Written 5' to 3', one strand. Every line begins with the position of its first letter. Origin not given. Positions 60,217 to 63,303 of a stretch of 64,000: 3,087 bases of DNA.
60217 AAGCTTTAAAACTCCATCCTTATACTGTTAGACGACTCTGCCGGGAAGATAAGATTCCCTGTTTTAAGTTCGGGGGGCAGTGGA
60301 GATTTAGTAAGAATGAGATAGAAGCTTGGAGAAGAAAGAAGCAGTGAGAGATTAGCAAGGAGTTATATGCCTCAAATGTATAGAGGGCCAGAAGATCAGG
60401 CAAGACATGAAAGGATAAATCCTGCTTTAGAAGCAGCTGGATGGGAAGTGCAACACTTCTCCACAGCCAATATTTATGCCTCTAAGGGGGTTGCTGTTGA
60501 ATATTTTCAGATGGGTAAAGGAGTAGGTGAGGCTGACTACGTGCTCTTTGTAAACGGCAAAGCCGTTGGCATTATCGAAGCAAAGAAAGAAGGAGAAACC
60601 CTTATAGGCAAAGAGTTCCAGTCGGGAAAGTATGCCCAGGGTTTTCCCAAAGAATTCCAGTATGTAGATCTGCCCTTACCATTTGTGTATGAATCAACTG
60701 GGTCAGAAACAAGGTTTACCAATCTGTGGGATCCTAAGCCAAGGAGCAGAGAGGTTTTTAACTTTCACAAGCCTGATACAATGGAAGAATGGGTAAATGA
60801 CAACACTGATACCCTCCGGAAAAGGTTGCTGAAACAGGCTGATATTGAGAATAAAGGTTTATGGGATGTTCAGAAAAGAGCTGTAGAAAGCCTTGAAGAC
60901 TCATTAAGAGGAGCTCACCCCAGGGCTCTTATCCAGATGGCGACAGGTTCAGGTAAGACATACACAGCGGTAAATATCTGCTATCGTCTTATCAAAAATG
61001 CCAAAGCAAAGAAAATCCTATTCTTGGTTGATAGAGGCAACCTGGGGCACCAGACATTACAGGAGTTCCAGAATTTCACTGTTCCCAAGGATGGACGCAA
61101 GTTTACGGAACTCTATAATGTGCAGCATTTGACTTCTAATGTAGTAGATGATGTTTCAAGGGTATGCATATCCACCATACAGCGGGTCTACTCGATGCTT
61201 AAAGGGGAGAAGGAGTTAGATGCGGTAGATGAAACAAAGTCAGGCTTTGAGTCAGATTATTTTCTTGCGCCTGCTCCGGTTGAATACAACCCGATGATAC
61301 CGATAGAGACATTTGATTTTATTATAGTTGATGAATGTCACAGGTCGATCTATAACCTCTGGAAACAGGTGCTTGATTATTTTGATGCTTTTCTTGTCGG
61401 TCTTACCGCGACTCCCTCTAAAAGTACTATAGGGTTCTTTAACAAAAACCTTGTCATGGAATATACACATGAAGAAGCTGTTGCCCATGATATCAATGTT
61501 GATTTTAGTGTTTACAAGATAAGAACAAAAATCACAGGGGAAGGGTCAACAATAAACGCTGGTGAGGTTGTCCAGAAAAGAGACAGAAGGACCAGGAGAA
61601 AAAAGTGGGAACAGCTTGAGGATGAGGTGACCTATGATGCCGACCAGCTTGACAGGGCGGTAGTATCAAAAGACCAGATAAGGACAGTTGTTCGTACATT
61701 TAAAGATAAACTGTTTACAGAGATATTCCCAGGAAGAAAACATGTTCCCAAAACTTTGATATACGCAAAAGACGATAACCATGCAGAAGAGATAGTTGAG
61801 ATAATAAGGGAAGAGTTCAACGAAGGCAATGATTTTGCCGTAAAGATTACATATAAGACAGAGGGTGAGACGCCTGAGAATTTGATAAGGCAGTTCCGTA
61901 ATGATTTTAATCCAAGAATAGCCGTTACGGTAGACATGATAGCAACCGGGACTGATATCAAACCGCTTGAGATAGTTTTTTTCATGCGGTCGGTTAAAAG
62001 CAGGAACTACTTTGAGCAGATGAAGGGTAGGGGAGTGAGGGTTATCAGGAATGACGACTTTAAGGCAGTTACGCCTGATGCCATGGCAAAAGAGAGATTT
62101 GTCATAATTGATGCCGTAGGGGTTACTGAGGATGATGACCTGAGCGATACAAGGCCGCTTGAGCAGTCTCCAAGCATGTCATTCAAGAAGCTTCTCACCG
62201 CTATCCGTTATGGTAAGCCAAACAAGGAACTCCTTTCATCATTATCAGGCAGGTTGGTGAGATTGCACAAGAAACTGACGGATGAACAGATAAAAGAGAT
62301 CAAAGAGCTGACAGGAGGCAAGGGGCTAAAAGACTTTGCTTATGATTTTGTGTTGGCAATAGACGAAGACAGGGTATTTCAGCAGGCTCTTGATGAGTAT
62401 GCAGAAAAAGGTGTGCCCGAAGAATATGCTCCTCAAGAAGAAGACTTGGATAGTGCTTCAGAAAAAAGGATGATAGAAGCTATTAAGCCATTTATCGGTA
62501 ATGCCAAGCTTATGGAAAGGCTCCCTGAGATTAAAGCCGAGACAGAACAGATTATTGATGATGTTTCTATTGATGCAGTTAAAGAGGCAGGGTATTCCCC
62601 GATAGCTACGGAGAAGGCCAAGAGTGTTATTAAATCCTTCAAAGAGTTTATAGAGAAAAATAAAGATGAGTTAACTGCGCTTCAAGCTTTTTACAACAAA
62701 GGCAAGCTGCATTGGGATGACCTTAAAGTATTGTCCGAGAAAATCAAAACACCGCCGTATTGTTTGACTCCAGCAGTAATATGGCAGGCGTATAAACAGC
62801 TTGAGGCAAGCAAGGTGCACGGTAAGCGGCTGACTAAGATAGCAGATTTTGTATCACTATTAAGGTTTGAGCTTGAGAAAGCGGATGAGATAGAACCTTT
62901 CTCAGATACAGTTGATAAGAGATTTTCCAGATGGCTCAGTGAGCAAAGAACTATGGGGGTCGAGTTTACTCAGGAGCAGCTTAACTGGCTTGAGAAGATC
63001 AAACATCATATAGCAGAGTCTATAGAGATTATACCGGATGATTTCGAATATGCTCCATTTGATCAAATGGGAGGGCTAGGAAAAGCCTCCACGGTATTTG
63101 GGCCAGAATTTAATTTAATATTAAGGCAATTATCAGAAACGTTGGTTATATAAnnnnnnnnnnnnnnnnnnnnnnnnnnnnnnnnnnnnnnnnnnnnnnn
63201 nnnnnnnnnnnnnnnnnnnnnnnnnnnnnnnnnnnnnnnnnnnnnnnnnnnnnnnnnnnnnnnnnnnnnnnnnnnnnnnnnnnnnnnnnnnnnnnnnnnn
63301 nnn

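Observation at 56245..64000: tmRNA-integrated AT-rich genomic island carrying a Type I R-M system in hsdR-hsdS order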

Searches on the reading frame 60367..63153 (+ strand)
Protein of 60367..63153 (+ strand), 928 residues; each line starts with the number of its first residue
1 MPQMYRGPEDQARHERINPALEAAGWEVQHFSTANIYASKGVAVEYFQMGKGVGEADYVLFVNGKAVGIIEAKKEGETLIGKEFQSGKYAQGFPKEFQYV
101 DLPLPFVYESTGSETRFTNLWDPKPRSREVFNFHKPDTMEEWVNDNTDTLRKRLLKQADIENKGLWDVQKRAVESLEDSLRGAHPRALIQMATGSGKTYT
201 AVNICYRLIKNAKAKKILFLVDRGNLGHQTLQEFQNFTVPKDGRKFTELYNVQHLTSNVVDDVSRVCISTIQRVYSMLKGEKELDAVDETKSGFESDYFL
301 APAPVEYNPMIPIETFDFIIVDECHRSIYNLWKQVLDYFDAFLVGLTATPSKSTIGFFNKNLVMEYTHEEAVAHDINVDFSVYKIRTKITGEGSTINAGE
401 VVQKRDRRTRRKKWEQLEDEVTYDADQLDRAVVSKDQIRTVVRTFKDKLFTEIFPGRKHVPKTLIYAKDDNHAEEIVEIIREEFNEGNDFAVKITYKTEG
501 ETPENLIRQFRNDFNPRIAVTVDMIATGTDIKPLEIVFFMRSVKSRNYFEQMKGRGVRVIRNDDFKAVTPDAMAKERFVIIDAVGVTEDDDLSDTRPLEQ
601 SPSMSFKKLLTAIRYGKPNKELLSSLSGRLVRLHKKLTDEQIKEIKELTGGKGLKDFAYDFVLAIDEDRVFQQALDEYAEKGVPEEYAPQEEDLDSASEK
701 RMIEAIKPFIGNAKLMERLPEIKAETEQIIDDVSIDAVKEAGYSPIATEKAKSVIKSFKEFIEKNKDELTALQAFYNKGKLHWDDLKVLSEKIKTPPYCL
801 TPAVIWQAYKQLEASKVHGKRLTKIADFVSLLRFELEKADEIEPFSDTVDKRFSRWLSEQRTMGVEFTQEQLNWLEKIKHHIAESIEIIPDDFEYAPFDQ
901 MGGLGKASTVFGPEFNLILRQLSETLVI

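Call 4: search_protein_families(library=pfam, proteins=[window:60367-63153:+], max_evalue=0.01)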
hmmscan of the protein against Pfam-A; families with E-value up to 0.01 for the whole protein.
window:60367-63153:+ (928 aa): 6 families
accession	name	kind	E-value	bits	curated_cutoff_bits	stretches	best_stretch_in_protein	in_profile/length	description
PF04851.21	ResIII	-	2.1e-36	125.7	22.5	1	165-351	4-163/164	Type III restriction enzyme, res subunit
PF08463.15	EcoEI_R_C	-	1.7e-33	116.5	24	1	753-926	2-162/163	EcoEI R protein C-terminal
PF18766.7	SWI2_SNF2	-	4e-20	72.8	26.7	1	169-387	2-194/221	SWI2/SNF2 ATPase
PF00270.35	DEAD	-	3.6e-11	43.5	26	1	168-352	3-162/167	DEAD/DEAH box helicase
PF04313.20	HSDR_N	-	4.7e-08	33.6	25.1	1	50-120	122-192/198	Type I restriction enzyme R protein N terminus (HSDR_N)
PF00271.37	Helicase_C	-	3.1e-07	31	23.5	1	451-559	7-109/110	Helicase conserved C-terminal domain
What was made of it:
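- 60367..63153 (+): hsdR, Type I restriction subunit (EcoAI/EcoEI-like). ResIII, EcoEI_R_C, HSDR_N and Helicase_C (call 4).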

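Call 7: search_protein_families(library=padloc, proteins=[window:60367-63153:+], max_evalue=0.01)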
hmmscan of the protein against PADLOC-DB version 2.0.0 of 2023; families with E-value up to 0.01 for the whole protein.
window:60367-63153:+ (928 aa): 18 families
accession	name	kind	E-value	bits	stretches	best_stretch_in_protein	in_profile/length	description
PDLC03042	REase_I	-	1.2e-47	160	1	114-924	394-1163/1170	Type I restriction enzyme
PDLC03047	REase_I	-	2.6e-42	142.7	2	313-585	454-724/1107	Type I restriction enzyme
PDLC03049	REase_I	-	4.3e-33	112.3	2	14-238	16-242/807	Type I restriction enzyme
PDLC02707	PbeA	-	8.5e-24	82.1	1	115-564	191-619/672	PbeA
PDLC03048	REase_I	-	3.3e-14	50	1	189-351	274-409/976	Type I restriction enzyme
PDLC02704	PbeA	-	1.3e-13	48.4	1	162-561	252-633/682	PbeA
PDLC03658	mREase_IV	-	2.3e-12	43.5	1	315-385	335-410/953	Type IV methyl-directed restriction enzyme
PDLC02703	PbeA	-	8.1e-11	39.2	1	115-247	193-323/626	PbeA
PDLC03659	mREase_IV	-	1e-07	28.2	0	314-385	334-411/945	Type IV methyl-directed restriction enzyme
PDLC03045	REase_I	-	1.2e-06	24.8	1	189-238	289-338/995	Type I restriction enzyme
PDLC02706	PbeA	-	3.1e-06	24.1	1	186-474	287-561/722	PbeA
PDLC04556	PDC-M27C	-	1.8e-05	21.3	1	162-325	33-203/892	-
PDLC02350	AbiO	-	4.5e-05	20.4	1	187-279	195-282/468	AbiO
PDLC01758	Cas3b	-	0.00024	17.7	1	192-245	302-355/797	-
PDLC04140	mad8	-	0.00027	18.6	1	186-290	29-139/314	mads_8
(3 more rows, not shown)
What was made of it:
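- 60367..63153 (+): PADLOC REase_I, E 1e-47 (call 7).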

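Call 8: search_protein_families(library=ncbifam, proteins=[window:60367-63153:+], max_evalue=0.01)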
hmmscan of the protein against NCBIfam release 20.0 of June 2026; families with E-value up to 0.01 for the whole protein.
window:60367-63153:+ (928 aa): 8 families
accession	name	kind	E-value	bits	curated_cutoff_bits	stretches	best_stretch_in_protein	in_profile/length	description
NF008521.0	PRK11448.1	equivalog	7.5e-114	381.9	729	1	17-926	240-1118/1123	type I restriction-modification system endonuclease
NF046051.1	restrict_EcoAI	equivalog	1.8e-57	195.3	550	1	9-588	3-533/768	EcoAI/FtnUII family type I restriction enzme subunit R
TIGR00348.1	hsdR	subfamily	3.1e-22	78.8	284.55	1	53-545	121-628/674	HsdR family type I site-specific deoxyribonuclease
TIGR04095.1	dnd_restrict_1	equivalog_domain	3.2e-13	49.5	600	1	183-558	23-382/451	DNA phosphorothioation system restriction enzyme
NF053632.1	heli_RadD_YejH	equivalog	2e-12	46.2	720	1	314-562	107-345/573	DNA repair helicase RadD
NF004067.0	PRK05580.1-4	equivalog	0.00035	19.1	763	1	140-236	180-272/737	primosomal protein N'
NF004066.1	PRK05580.1-3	equivalog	0.00064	18.1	813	1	157-235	245-320/788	primosomal protein N'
NF003673.1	PRK05298.1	equivalog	0.0014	17.1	743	1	169-238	14-78/653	excinuclease ABC subunit UvrB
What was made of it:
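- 60367..63153 (+): NF008521, 382 bits (call 8).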

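Call 10: find_encoding_contigs(protein=window:60367-63153:+, flank=10000, max_places=6)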
Protein window:60367-63153:+ (928 aa): 9 contigs read that carry it; 5 places shown.
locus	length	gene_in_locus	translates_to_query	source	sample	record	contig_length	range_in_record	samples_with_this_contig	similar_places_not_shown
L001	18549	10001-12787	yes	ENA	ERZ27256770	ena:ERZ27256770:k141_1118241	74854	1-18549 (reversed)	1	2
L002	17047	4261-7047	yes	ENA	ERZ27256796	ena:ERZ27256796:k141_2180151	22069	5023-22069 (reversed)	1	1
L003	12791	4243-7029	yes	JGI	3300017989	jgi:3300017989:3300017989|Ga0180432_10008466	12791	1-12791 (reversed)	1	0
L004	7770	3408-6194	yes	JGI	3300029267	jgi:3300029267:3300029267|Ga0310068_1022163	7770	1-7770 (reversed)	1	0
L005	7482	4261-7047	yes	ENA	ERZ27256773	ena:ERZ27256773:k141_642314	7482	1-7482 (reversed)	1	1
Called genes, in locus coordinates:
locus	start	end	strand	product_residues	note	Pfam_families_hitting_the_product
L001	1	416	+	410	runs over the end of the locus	PF01547:SBP_bac_1, PF13416:SBP_bac_8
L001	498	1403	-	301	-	-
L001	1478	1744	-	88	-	-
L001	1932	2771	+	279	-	PF01435:Peptidase_M48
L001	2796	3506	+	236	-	PF00535:Glycos_transf_2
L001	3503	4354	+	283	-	PF04794:YdjC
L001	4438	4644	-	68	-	-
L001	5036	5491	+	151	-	PF01668:SmpB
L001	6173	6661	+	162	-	PF13411:MerR_1 (weak)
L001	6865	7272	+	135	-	-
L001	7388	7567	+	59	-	-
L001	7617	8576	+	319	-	PF12002:MgsA_C (weak)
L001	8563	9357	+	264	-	-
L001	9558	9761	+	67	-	PF12728:HTH_17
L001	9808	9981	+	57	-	PF12728:HTH_17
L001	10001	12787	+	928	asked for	PF04313:HSDR_N, PF00270:DEAD, PF04851:ResIII, PF18766:SWI2_SNF2, PF00271:Helicase_C (weak), PF08463:EcoEI_R_C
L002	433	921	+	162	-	PF13411:MerR_1 (weak)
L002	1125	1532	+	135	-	-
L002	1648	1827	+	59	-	-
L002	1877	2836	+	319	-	PF12002:MgsA_C (weak)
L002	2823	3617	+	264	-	-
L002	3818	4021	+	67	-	PF12728:HTH_17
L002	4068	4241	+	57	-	PF12728:HTH_17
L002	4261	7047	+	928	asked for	PF04313:HSDR_N, PF00270:DEAD, PF04851:ResIII, PF18766:SWI2_SNF2, PF00271:Helicase_C (weak), PF08463:EcoEI_R_C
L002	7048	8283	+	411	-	PF01420:Methylase_S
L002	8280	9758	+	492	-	PF12161:HsdM_N, PF07669:Eco57I (faint), PF02384:N6_Mtase, PF01170:UPF0020 (weak)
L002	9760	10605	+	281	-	-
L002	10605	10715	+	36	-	-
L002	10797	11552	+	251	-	-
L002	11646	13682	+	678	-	PF02463:SMC_N (faint), PF11398:DUF2813 (faint), PF13175:AAA_15, PF13476:AAA_23 (weak), PF13304:AAA_21, PF20469:OLD-like_TOPRIM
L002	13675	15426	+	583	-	PF00580:UvrD-helicase (weak), PF13245:AAA_19, PF01443:Viral_helicase1 (faint), PF00580:UvrD-helicase (weak), PF13361:UvrD_C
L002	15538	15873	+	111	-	-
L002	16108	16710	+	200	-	PF04542:Sigma70_r2 (weak), PF08281:Sigma70_r4_2, PF04545:Sigma70_r4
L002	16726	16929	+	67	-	-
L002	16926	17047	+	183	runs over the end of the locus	-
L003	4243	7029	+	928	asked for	PF04313:HSDR_N, PF00270:DEAD, PF04851:ResIII, PF18766:SWI2_SNF2, PF00271:Helicase_C (weak), PF08463:EcoEI_R_C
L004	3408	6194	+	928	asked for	PF04313:HSDR_N, PF00270:DEAD, PF04851:ResIII, PF18766:SWI2_SNF2, PF00271:Helicase_C (weak), PF08463:EcoEI_R_C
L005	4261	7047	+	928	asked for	PF04313:HSDR_N, PF00270:DEAD, PF04851:ResIII, PF18766:SWI2_SNF2, PF00271:Helicase_C (weak), PF08463:EcoEI_R_C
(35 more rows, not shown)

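Call 31: search_protein_families(library=padloc, proteins=[L002:7048-8283:+, L002:8280-9758:+, L002:9760-10605:+, L002:10797-11552:+, L002:11646-13682:+, L002:13669-15426:+, L002:15538-15873:+, L002:16108-16710:+, L002:16726-16929:+], max_evalue=0.001)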
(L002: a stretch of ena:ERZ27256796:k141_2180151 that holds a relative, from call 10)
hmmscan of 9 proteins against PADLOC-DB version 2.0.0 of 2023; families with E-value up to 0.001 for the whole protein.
L002:7048-8283:+ (411 aa): 114 families (the best 25 are shown)
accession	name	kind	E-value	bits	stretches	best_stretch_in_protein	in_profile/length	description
PDLC03189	Specificity_I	-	9.4e-55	184.3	2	6-211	9-207/459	Type I specificity subunit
PDLC03079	Specificity_I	-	8.3e-47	158.4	1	6-404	29-447/470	Type I specificity subunit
PDLC03169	Specificity_I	-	2.7e-45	153.6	2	158-404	163-419/461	Type I specificity subunit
PDLC04137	mad5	-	5e-45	152.4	1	6-390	2-388/392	mads_5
PDLC03127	Specificity_I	-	7.8e-44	148.4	4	7-155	252-407/571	Type I specificity subunit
PDLC03069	Specificity_I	-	4.6e-41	139.2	2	2-187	184-372/387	Type I specificity subunit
PDLC03179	Specificity_I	-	1.8e-39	134.1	2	204-386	100-283/589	Type I specificity subunit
PDLC03109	Specificity_I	-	2.7e-39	133.2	2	6-204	294-499/591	Type I specificity subunit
PDLC03087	Specificity_I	-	3.6e-39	132.9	2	6-196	223-408/418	Type I specificity subunit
PDLC03090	Specificity_I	-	3.9e-39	133.1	2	6-200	21-214/434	Type I specificity subunit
PDLC03105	Specificity_I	-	2.4e-38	130.7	2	7-197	238-430/448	Type I specificity subunit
PDLC03107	Specificity_I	-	1.4e-37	127.7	2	6-201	194-391/392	Type I specificity subunit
PDLC03148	Specificity_I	-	3e-37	126.4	2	9-195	261-450/453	Type I specificity subunit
PDLC03194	Specificity_I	-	3.6e-37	126.3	2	232-355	37-154/391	Type I specificity subunit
PDLC03089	Specificity_I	-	1.1e-36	124.9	2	6-180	4-176/446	Type I specificity subunit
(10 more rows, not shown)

L002:8280-9758:+ (492 aa): 49 families (the best 25 are shown)
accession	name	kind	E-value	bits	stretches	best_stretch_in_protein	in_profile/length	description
PDLC03026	MTase_I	-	1.2e-200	665.8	1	5-491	4-479/487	Type I methyltransferase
PDLC03021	MTase_I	-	2.7e-95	318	1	10-488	13-488/491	Type I methyltransferase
PDLC04134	mad2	-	7.4e-60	201.2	1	5-409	139-485/492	mads_2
PDLC03025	MTase_I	-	7.5e-57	191.3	1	19-405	16-407/569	Type I methyltransferase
PDLC03035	MTase_I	-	1.5e-38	130.8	1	56-386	84-405/653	Type I methyltransferase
PDLC03036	MTase_I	-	3.8e-38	129.3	1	107-384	180-444/635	Type I methyltransferase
PDLC03031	MTase_I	-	1.9e-37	126.9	1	94-371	130-408/834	Type I methyltransferase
PDLC03318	MTase_II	-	1.5e-36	124.1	2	22-207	219-404/723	Type II methyltransferase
PDLC03027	MTase_I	-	6e-36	122.3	1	6-491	7-476/810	Type I methyltransferase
PDLC03022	MTase_I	-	2.2e-35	120.2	1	112-425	149-457/857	Type I methyltransferase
PDLC03018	MTase_I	-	9.4e-32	108.3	2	11-211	174-371/749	Type I methyltransferase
PDLC03029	MTase_I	-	1e-27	94.9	1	128-406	157-446/661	Type I methyltransferase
PDLC03032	MTase_I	-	6.9e-27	91.9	1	6-404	7-404/1001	Type I methyltransferase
PDLC03240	MTase_II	-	5e-24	83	1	38-408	70-428/511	Type II methyltransferase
PDLC03038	MTase_I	-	4.2e-23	79.2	1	41-364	60-378/896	Type I methyltransferase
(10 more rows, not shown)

L002:9760-10605:+ (281 aa): 0 families

L002:10797-11552:+ (251 aa): 0 families

L002:11646-13682:+ (678 aa): 126 families (the best 25 are shown)
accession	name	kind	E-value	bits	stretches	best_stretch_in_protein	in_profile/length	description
PDLC00063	GajA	-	5.7e-279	925.4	1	1-660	1-666/679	AAA ATPase domain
PDLC00065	GajA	-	4.1e-142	473.3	1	1-655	1-665/670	AAA ATPase domain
PDLC00093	GajA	-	2.5e-140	467.5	2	173-656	204-721/736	AAA ATPase domain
PDLC00079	GajA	-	1.7e-121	405.2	1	1-655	1-701/702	AAA ATPase domain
PDLC00095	GajA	-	4.8e-119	397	2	178-655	218-731/752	AAA ATPase domain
PDLC00088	GajA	-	5e-105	350.4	1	308-655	1-371/372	AAA ATPase domain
PDLC00068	GajA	-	5.5e-94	314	2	184-543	2-340/545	AAA ATPase domain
PDLC00082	GajA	-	9.2e-78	260.3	1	1-632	1-645/694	AAA ATPase domain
PDLC00076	GajA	-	2.2e-64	216.1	1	1-595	1-572/700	AAA ATPase domain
PDLC02979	AriA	-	2.5e-53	180.2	1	1-392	1-373/373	-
PDLC00069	GajA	-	2.7e-52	176.1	1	1-603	1-575/687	AAA ATPase domain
PDLC00077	GajA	-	1e-45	154.5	2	300-653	295-614/616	AAA ATPase domain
PDLC00091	GajA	-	7.7e-44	148.5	2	308-655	268-621/627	AAA ATPase domain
PDLC00096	GajA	-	9.9e-44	148.1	2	308-537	263-470/630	AAA ATPase domain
PDLC00070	GajA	-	1.4e-42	144.2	2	309-654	263-592/596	AAA ATPase domain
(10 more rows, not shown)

L002:13669-15426:+ (585 aa): 47 families (the best 25 are shown)
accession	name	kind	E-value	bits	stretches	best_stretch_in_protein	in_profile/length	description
PDLC00113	GajB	-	1.8e-251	833.7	1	9-583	5-576/579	UrvD helicase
PDLC00135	GajB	-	1.9e-118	394.9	2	15-355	4-337/603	UrvD helicase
PDLC00143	GajB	-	4.7e-85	284.4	2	151-580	169-627/632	UrvD helicase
PDLC00111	GajB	-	9.2e-83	276.9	2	152-582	169-623/625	UrvD helicase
PDLC00128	GajB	-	1.3e-75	253.5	3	14-116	10-112/685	UrvD helicase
PDLC00125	GajB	-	6.8e-64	214.8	3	153-447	199-497/669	UrvD helicase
PDLC00137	GajB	-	2.8e-50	169.8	3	18-115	13-110/679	UrvD helicase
PDLC00115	GajB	-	2e-47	160.1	2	379-583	353-535/537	UrvD helicase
PDLC00119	GajB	-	3.3e-45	153.1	3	31-115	15-99/565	UrvD helicase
PDLC00109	GajB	-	4.3e-39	132.4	3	155-262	148-257/647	UrvD helicase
PDLC00117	GajB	-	8.9e-26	88.5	2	159-561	195-576/604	UrvD helicase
PDLC00127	GajB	-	1.7e-22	77.7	3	26-106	15-95/594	UrvD helicase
PDLC03802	RTasHel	-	2.8e-21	74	1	36-337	23-325/675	DRT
PDLC00129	GajB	-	2.3e-18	64.2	2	155-266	197-315/594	UrvD helicase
PDLC00138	GajB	-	3e-18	63.8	2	168-561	207-569/581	UrvD helicase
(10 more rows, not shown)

L002:15538-15873:+ (111 aa): 0 families

L002:16108-16710:+ (200 aa): 1 family
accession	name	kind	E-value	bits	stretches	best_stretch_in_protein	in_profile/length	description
PDLC01851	CARF3--CARF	-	0.00082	16.9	0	121-191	183-253/279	-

L002:16726-16929:+ (67 aa): 0 families
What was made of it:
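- On MADS (methylation-associated defence system): The Type I models score far higher (call 31).
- Closest known: Gabija. Same: Both genes are adjacent, overlap by a few nucleotides, and match the PADLOC models over their full length (call 31).
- HsdM scores 666 bits, GajA 925 bits and GajB 834 bits (call 31).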

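Call 32: search_protein_families(library=pfam, proteins=[L002:7048-8283:+, L002:8280-9758:+, L002:9760-10605:+, L002:10797-11552:+, L002:11646-13682:+, L002:13669-15426:+, L002:15538-15873:+, L002:16108-16710:+, L002:16726-16929:+], max_evalue=0.001)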
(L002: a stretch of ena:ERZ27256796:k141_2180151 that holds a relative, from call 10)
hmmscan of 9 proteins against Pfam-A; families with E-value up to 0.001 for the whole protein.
L002:7048-8283:+ (411 aa): 1 family
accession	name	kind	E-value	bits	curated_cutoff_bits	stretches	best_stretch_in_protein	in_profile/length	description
PF01420.25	Methylase_S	-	1.5e-21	77.8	22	2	6-170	3-154/168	Type I restriction modification DNA specificity domain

L002:8280-9758:+ (492 aa): 5 families
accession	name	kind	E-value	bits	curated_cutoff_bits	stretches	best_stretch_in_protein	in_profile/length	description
PF02384.22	N6_Mtase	-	1.1e-72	245.5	20.4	1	125-415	3-276/311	N-6 DNA Methylase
PF12161.14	HsdM_N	-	2.8e-12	47.8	24.5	1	7-112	1-133/135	HsdM N-terminal domain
PF01170.24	UPF0020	-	1.9e-07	31.4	22.3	1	156-266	16-136/197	RMKL-like, methyltransferase domain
PF07669.17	Eco57I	-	3e-06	27.9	25.3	1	250-347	73-165/171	Eco57I restriction-modification methylase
PF20473.4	MmeI_Mtase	-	3.6e-05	23.5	27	1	169-229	20-85/259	MmeI, DNA-methyltransferase domain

L002:9760-10605:+ (281 aa): 0 families

L002:10797-11552:+ (251 aa): 0 families

L002:11646-13682:+ (678 aa): 6 families
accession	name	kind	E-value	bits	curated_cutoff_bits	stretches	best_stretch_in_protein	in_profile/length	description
PF13175.12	AAA_15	-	1.8e-54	186.3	32.1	1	1-392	1-374/374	AAA ATPase domain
PF13304.12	AAA_21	-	1.6e-16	61.7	27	2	337-391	259-302/304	AAA domain, putative AbiEii toxin, Type IV TA system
PF20469.4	OLD-like_TOPRIM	-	1.7e-15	57.8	23.2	1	449-519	1-67/67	Overcoming lysogenization defect protein-like, TOPRIM domain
PF02463.25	SMC_N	-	4.1e-07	30.1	40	1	2-50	1-51/220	RecF/RecN/SMC N terminal domain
PF13476.12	AAA_23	-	4.7e-06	27.8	27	1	5-64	1-56/201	AAA domain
PF11398.14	DUF2813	-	2.3e-05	24.4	21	0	1-59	1-60/372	Protein of unknown function (DUF2813)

L002:13669-15426:+ (585 aa): 4 families
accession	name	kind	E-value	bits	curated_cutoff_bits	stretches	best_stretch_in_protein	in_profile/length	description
PF00580.27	UvrD-helicase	-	4.8e-16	59.7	23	2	32-111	14-95/271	UvrD/REP helicase N-terminal domain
PF13245.12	AAA_19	-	4.5e-12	46.7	25.1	1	31-225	11-131/134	AAA domain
PF13361.12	UvrD_C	-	6.7e-10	39.3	25.6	1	373-561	195-349/350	UvrD-like helicase C-terminal domain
PF01443.25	Viral_helicase1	-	1.1e-05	25.8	21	0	481-557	171-226/228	Viral superfamily 1 RNA helicase core domain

L002:15538-15873:+ (111 aa): 0 families

L002:16108-16710:+ (200 aa): 3 families
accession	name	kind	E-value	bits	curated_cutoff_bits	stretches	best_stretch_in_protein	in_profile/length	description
PF08281.18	Sigma70_r4_2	-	1.1e-11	44.6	25.7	1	140-189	4-53/54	Sigma-70, region 4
PF04545.22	Sigma70_r4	-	5.5e-09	35.8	24.1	1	144-191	2-49/50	Sigma-70, region 4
PF04542.20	Sigma70_r2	-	1.6e-06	28.2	24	1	30-96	6-70/71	Sigma-70 region 2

L002:16726-16929:+ (67 aa): 0 families
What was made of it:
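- On Type I restriction-modification system: 411 aa with two Methylase_S stretches (calls 31, 32). It overlaps the hsdS stop (calls 10, 31, 32).
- On Gabija: GajB 834 bits (calls 31, 32).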
